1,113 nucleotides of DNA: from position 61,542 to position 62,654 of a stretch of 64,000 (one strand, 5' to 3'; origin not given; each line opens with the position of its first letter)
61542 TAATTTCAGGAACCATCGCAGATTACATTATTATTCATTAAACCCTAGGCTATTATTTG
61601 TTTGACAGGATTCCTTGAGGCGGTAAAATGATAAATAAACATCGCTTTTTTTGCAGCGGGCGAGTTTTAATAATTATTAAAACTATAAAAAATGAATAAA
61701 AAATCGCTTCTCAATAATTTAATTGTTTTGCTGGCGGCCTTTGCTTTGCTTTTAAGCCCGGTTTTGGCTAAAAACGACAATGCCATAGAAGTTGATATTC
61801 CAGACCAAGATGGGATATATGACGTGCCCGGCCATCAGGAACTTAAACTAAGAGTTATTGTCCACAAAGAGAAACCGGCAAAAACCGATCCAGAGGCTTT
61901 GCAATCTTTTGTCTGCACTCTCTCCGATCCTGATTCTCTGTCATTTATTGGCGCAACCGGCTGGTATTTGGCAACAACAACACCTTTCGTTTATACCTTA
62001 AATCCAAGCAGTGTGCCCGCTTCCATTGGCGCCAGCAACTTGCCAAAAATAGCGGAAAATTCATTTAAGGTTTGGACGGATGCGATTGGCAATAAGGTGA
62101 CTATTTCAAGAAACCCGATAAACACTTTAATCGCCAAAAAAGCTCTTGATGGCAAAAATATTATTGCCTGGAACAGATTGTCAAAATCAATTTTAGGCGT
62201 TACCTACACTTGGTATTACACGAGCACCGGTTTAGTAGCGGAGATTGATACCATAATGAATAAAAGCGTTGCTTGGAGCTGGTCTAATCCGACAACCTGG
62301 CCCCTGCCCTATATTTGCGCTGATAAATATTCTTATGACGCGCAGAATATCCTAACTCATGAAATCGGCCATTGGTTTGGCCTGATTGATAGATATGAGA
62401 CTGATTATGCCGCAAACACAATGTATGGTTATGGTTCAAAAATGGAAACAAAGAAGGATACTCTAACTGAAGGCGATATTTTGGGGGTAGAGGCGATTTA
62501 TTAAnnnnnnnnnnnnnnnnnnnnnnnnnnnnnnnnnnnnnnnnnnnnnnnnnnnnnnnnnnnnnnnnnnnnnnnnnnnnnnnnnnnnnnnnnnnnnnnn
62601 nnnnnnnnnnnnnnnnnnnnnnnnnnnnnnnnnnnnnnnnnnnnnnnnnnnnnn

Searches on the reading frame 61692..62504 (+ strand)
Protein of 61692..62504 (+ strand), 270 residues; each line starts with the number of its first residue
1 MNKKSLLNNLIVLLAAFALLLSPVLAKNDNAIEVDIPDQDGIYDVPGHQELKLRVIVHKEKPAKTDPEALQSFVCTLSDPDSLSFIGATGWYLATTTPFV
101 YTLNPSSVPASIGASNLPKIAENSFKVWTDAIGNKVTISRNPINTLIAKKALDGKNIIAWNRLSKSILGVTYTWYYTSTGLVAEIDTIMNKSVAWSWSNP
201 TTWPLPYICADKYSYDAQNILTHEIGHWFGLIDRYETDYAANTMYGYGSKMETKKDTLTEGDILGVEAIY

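Call 46: find_encoding_contigs(protein=window:61692-62504:+, flank=10000, max_places=2)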
Protein window:61692-62504:+ (270 aa): 1 contig read that carries it; 1 place shown.
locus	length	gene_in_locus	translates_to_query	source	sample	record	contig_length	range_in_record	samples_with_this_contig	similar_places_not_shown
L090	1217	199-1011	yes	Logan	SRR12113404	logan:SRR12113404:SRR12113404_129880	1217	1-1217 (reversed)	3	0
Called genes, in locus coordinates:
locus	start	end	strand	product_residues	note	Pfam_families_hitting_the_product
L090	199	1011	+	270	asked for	-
